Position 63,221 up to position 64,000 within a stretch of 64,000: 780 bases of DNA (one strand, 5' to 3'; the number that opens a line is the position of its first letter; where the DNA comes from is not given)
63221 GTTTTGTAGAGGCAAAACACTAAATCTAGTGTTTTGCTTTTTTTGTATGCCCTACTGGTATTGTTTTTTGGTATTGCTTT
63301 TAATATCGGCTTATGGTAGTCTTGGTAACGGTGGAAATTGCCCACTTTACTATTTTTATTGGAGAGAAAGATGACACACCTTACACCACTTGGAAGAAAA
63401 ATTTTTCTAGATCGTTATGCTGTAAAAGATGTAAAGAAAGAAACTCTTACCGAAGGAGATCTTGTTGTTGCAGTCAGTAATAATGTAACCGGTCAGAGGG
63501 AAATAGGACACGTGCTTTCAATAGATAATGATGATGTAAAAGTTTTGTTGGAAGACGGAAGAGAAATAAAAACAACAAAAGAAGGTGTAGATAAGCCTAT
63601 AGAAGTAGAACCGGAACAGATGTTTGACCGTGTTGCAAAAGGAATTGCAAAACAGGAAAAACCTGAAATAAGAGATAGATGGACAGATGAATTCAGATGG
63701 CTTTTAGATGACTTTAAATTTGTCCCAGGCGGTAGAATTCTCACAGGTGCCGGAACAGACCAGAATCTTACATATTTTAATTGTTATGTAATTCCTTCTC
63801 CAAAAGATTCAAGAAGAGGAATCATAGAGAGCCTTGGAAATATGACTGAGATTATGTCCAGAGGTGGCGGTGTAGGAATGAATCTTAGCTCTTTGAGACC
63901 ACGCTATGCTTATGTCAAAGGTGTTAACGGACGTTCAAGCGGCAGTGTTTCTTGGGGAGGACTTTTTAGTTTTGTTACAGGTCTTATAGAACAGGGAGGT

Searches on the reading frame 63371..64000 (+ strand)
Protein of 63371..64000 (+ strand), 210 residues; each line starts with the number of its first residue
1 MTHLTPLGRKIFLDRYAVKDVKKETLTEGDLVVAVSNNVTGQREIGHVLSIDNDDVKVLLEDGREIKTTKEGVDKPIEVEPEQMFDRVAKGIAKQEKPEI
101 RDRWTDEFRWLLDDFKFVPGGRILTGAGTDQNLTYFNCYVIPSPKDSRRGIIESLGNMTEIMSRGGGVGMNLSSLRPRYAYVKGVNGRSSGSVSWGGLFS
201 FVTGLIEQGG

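Call 16: find_related_loci(query=window:63371-64000:+, collection=metagenome_contigs, flank=4000)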
Query window:63371-64000:+ (210 aa) in metagenome_contigs; peptide patterns used: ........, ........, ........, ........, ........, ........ (x = any residue, [..] = any of these).
206 stretches matched a pattern; 108 encode a relative of the query (tblastn E <= 1e-3); the best 80 are kept; 80 distinct loci.
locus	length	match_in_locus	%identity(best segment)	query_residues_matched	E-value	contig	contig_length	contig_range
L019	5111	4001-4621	85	4-210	3e-118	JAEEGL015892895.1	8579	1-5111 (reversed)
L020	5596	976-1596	85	4-210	5e-118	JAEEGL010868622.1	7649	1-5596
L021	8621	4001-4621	83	4-210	3e-114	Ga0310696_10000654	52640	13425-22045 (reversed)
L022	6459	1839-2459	83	4-210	2e-113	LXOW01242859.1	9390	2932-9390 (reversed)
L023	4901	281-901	82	4-210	6e-113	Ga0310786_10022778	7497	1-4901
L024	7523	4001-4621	82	4-210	7e-113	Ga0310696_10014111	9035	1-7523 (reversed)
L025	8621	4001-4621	81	4-210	2e-112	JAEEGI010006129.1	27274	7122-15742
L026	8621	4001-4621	81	4-210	2e-112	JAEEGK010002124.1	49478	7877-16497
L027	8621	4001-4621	81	4-210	5e-111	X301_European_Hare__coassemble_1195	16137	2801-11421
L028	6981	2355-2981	77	4-210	5e-106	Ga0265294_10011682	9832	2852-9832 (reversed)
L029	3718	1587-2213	76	4-210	1e-106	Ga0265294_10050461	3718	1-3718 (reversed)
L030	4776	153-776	69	4-210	6e-94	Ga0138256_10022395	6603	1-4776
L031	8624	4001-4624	66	3-210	2e-92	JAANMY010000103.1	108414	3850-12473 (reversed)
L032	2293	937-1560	66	3-210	1e-94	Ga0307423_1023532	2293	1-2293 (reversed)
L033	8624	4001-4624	66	3-210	4e-91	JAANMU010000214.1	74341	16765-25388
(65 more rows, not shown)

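Call 20: search_protein_families(library=pfam, proteins=[window:63371-64000:+])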
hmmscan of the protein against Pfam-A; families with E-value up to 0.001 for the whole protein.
window:63371-64000:+ (210 aa): 2 families
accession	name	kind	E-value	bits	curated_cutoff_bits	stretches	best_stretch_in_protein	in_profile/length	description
PF00317.26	Ribonuc_red_lgN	-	8.3e-14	51.9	28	1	75-131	22-76/77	Ribonucleotide reductase, all-alpha domain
PF02867.20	Ribonuc_red_lgC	-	3.4e-11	42.9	23.9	1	138-210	3-74/523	Ribonucleotide reductase, barrel domain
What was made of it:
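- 63371..64000 (+): Context: the 5' part of nrdJ, ribonucleotide reductase, cut by the window end. Call 20 (PF00317, PF02867).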

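Call 21: find_homologous_proteins(query=window:63371-64000:+, max_evalue=1e-60)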
Query window:63371-64000:+ (210 aa): 106 proteins with E <= 1e-60 among 1095 candidates.
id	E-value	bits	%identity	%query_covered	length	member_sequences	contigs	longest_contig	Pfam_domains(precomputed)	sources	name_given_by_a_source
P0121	2.5e-101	356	80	99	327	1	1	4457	PF02867.21,PF00317.27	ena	-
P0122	4.6e-101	355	81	99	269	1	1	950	PF02867.21,PF00317.27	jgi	jgi:ribonucleoside-diphosphate reductase alpha chain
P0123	2.9e-100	352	77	100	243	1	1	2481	PF02867.21,PF00317.27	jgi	jgi:ribonucleoside-diphosphate reductase alpha chain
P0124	8.9e-99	347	76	100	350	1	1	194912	PF02867.21,PF00317.27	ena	-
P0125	3.4e-97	342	75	99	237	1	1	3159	PF02867.21,PF00317.27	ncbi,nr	ncbi:MAG TPA: ribonucleotide reductase N-terminal alpha domain-containing protein, partial [Sphaeroc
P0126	5.1e-97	342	76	99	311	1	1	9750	PF02867.21,PF00317.27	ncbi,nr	ncbi:MAG: ribonucleotide reductase N-terminal alpha domain-containing protein, partial [Sphaerochaet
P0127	3.2e-93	329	82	86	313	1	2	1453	PF02867.21,PF00317.27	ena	-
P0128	4.9e-93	329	74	96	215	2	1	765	PF02867.21,PF00317.27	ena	-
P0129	2.4e-89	317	67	99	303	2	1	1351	PF02867.21,PF00317.27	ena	-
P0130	3.2e-87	310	67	99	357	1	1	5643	PF02867.21,PF00317.27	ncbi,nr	ncbi:MAG: ribonucleoside-diphosphate reductase, adenosylcobalamin-dependent, partial [Anaerolineae b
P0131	4.4e-87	309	69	100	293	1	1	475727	PF02867.21,PF00317.27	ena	-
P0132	2.8e-86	307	67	99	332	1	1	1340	PF02867.21,PF00317.27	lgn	-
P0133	2.9e-86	306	68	99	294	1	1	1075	PF02867.21,PF00317.27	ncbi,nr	ncbi:MAG: ribonucleoside-diphosphate reductase, adenosylcobalamin-dependent, partial [Spirochaetales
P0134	3.8e-86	306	68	99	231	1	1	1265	PF02867.21,PF00317.27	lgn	-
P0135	4.4e-86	306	69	99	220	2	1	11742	PF02867.21,PF00317.27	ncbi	ncbi:MAG: ribonucleotide reductase N-terminal alpha domain-containing protein, partial [Aggregatilin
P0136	2.1e-85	304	65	98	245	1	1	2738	PF02867.21,PF00317.27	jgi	jgi:ribonucleoside-diphosphate reductase alpha chain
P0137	1.4e-83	298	67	99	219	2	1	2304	PF02867.21,PF00317.27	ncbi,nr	ncbi:MAG: ribonucleoside-diphosphate reductase, adenosylcobalamin-dependent, partial [Anaerolineae b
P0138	1.6e-83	298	67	97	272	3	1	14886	PF02867.21,PF00317.27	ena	-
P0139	4.7e-83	296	67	99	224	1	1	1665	PF02867.21,PF00317.27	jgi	jgi:ribonucleoside-diphosphate reductase alpha chain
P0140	5.9e-83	296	66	99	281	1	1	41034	PF02867.21,PF00317.27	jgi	-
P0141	1.1e-82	295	67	97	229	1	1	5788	PF02867.21,PF00317.27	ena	-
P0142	1.2e-82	295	66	99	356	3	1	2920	PF02867.21,PF00317.27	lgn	-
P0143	1.9e-82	294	67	99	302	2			PF02867.21,PF00317.27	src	-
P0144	2.1e-82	294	66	96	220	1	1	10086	PF02867.21,PF00317.27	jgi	jgi:ribonucleoside-diphosphate reductase alpha chain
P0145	3.4e-82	293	66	99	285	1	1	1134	PF02867.21,PF00317.27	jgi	-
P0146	5.3e-82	293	66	99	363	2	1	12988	PF02867.21,PF00317.27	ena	-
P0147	5.9e-82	292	66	99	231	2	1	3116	PF02867.21,PF00317.27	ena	-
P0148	1.1e-81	291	67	99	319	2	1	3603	PF02867.21,PF00317.27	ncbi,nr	ncbi:MAG: ribonucleoside-diphosphate reductase, adenosylcobalamin-dependent, partial [Anaerolinea sp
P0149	1.4e-81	291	65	99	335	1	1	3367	PF02867.21,PF00317.27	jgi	-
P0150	2.3e-81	290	66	99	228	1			PF02867.21,PF00317.27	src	-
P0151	7.9e-81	289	62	96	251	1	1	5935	PF02867.21,PF00317.27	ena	-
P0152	9.6e-81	288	65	99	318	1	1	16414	PF02867.21,PF00317.27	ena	-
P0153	1.5e-80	288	65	100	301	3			PF02867.21,PF00317.27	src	-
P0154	1.5e-80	288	62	99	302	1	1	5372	PF02867.21,PF00317.27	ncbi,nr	ncbi:ribonucleoside-diphosphate reductase, adenosylcobalamin-dependent, partial [bacterium]|nr:ribon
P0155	2.0e-80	287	66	99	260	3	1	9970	PF02867.21,PF00317.27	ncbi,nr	ncbi:MAG TPA: ribonucleotide reductase N-terminal alpha domain-containing protein, partial [Armatimo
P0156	2.1e-80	287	63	99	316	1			PF02867.21,PF00317.27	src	-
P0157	3.6e-80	287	64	99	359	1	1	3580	PF02867.21,PF00317.27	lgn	-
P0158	4.0e-80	286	66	100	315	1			PF02867.21,PF00317.27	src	-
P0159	4.9e-80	286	65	94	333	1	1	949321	PF02867.21,PF00317.27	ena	-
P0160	1.5e-79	285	64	99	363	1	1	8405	PF02867.21,PF00317.27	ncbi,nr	ncbi:MAG: ribonucleoside-diphosphate reductase, adenosylcobalamin-dependent, partial [Chloroflexi ba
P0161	2.3e-79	284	66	99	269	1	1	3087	PF02867.21,PF00317.27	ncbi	-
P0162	2.5e-79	284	69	90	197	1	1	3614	PF02867.21,PF00317.27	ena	-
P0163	3.9e-79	283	66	99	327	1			PF02867.21,PF00317.27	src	-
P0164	3.9e-79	283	64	99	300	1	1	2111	PF02867.21,PF00317.27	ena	-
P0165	7.7e-79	282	66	99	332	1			PF02867.21,PF00317.27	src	-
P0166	8.1e-79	282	64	96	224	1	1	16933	PF02867.21,PF00317.27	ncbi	-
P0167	2.0e-78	281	64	99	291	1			PF02867.21,PF00317.27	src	-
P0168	2.8e-78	280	66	97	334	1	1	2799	PF02867.21,PF00317.27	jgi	jgi:ribonucleoside-diphosphate reductase alpha chain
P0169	1.3e-77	278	64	99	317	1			PF02867.21,PF00317.27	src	-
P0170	2.4e-77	277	72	86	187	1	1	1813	PF00317.27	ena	-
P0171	6.2e-77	276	63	99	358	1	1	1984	PF02867.21,PF00317.27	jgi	jgi:ribonucleoside-diphosphate reductase alpha chain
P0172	2.0e-76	274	65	99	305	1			PF02867.21,PF00317.27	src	-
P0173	3.7e-76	273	68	89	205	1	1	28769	PF02867.21,PF00317.27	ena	-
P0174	1.1e-75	272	63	97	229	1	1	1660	PF02867.21,PF00317.27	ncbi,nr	ncbi:MAG: ribonucleotide reductase N-terminal alpha domain-containing protein, partial [Abditibacter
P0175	2.3e-75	271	71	83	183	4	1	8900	PF00317.27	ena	-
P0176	2.5e-74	267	60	100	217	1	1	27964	PF02867.21,PF00317.27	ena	-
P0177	2.9e-74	267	59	97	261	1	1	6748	PF02867.21,PF00317.27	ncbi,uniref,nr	ncbi:MAG: ribonucleoside-diphosphate reductase alpha chain [Candidatus Berkelbacteria bacterium Lick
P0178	2.4e-73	264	60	99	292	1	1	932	PF02867.21,PF00317.27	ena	-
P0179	2.6e-73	264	64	93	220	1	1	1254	PF02867.21,PF00317.27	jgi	jgi:ribonucleoside-diphosphate reductase alpha chain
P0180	3.0e-73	264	58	100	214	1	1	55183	PF02867.21,PF00317.27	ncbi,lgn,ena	-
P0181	3.4e-73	264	64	92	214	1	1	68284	PF02867.21,PF00317.27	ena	-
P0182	1.1e-72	262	58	100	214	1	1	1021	PF02867.21,PF00317.27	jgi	jgi:ribonucleoside-diphosphate reductase alpha chain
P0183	2.3e-72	261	58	99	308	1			PF02867.21,PF00317.27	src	-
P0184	3.1e-72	261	58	100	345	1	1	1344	PF02867.21,PF00317.27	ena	-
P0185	2.1e-71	258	63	91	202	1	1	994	PF02867.21,PF00317.27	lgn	-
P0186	5.2e-71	257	80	69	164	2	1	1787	PF00317.27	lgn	-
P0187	5.2e-71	257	80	69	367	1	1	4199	PF02867.21,PF00317.27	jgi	jgi:ribonucleoside-diphosphate reductase alpha chain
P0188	8.5e-71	256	61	99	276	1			PF02867.21,PF00317.27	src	-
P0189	1.3e-70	255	65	84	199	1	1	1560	PF00317.27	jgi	-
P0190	1.6e-70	255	66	87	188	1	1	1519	PF02867.21,PF00317.27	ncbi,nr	ncbi:MAG: hypothetical protein J7D60_11220, partial [Prosthecochloris sp.]|nr:hypothetical protein [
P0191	2.5e-70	254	60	99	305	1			PF02867.21,PF00317.27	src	-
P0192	3.8e-70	254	64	84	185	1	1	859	PF00317.27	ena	-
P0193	2.2e-69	251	61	87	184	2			PF02867.21,PF00317.27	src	-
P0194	2.5e-69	251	66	85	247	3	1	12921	PF02867.21,PF00317.27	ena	-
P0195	2.1e-68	248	64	91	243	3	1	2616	PF02867.21,PF00317.27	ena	-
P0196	4.4e-68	247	58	97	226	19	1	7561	PF02867.21,PF00317.27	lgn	-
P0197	5.8e-67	243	57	100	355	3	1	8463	PF02867.21,PF00317.27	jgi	jgi:ribonucleoside-diphosphate reductase alpha chain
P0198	1.1e-66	243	57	97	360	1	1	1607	PF02867.21,PF00317.27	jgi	jgi:ribonucleoside-diphosphate reductase alpha chain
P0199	1.7e-66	242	57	97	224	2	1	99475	PF02867.21,PF00317.27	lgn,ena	-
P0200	2.3e-66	241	55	100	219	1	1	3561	PF02867.21,PF00317.27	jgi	jgi:ribonucleoside-diphosphate reductase alpha chain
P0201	2.8e-66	241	59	89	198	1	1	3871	PF02867.21,PF00317.27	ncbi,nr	ncbi:TPA: ribonucleoside-diphosphate reductase, adenosylcobalamin-dependent, partial [bacterium UBP9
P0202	2.4e-65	238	55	100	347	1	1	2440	PF02867.21,PF00317.27,PF13606.13,PF13857.13,PF12796.14,PF00023.37,PF13637.13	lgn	-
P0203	5.4e-65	237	56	99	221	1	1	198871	PF02867.21,PF00317.27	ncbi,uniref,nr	ncbi:ribonucleoside-diphosphate reductase alpha chain [Ammoniphilus resinae]|uniref:Ribonucleoside-d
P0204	7.1e-65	237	65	86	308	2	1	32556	PF02867.21,PF00317.27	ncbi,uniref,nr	ncbi:MAG: Ribonucleoside-diphosphate reductase [Candidatus Magasanikbacteria bacterium GW2011_GWA2_4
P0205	1.6e-64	235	55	100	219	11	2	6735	PF02867.21,PF00317.27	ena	-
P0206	3.1e-64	235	55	97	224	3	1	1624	PF02867.21,PF00317.27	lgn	-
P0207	4.4e-64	234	55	99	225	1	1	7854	PF02867.21,PF00317.27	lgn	-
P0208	5.1e-64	234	55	100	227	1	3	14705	PF02867.21,PF00317.27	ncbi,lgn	-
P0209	7.0e-64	233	55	99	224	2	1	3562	PF02867.21,PF00317.27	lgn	-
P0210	1.3e-63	232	60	88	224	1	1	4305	PF02867.21,PF00317.27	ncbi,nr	ncbi:MAG TPA: ribonucleotide reductase N-terminal alpha domain-containing protein, partial [Blastoca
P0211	1.4e-63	232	56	100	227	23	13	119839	PF02867.21,PF00317.27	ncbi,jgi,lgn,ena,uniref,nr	ncbi:ribonucleotide reductase N-terminal alpha domain-containing protein [Aneurinibacillus aneurinil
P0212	1.5e-63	232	55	99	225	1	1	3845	PF02867.21,PF00317.27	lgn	-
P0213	4.7e-63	231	55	99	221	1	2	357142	PF02867.21,PF00317.27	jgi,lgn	jgi:ribonucleoside-diphosphate reductase alpha chain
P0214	5.7e-63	230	62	85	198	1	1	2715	PF02867.21,PF00317.27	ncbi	-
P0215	1.5e-62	229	54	99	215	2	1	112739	PF02867.21,PF00317.27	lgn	-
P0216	1.6e-62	229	53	100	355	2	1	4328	PF02867.21,PF00317.27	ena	-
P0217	2.0e-62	229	55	99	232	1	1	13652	PF02867.21,PF00317.27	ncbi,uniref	ncbi:ribonucleotide reductase N-terminal alpha domain-containing protein, partial [Paenibacillus sp.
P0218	4.5e-62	227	54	99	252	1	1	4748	PF02867.21,PF00317.27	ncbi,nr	ncbi:MAG: ribonucleoside-diphosphate reductase, adenosylcobalamin-dependent, partial [Paenibacillus 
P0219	4.7e-62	227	55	97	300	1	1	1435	PF02867.21,PF00317.27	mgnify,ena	mgnify:CR=1 FL=1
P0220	8.0e-62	227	55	99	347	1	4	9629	PF02867.21,PF00317.27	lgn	-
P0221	1.1e-61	226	56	100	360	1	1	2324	PF02867.21,PF00317.27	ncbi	ncbi:ribonucleotide reductase N-terminal alpha domain-containing protein, partial [Paenibacillus sp.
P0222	1.2e-61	226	54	99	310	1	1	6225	PF02867.21,PF00317.27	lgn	-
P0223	3.6e-61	224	56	99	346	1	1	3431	PF02867.21,PF00317.27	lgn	-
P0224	3.8e-61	224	62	81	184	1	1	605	PF02867.21,PF00317.27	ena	-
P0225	7.4e-61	223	56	95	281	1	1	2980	PF02867.21,PF00317.27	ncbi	-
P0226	8.3e-61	223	54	99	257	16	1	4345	PF02867.21,PF00317.27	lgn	-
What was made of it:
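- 63371..64000 (+): Call 21.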
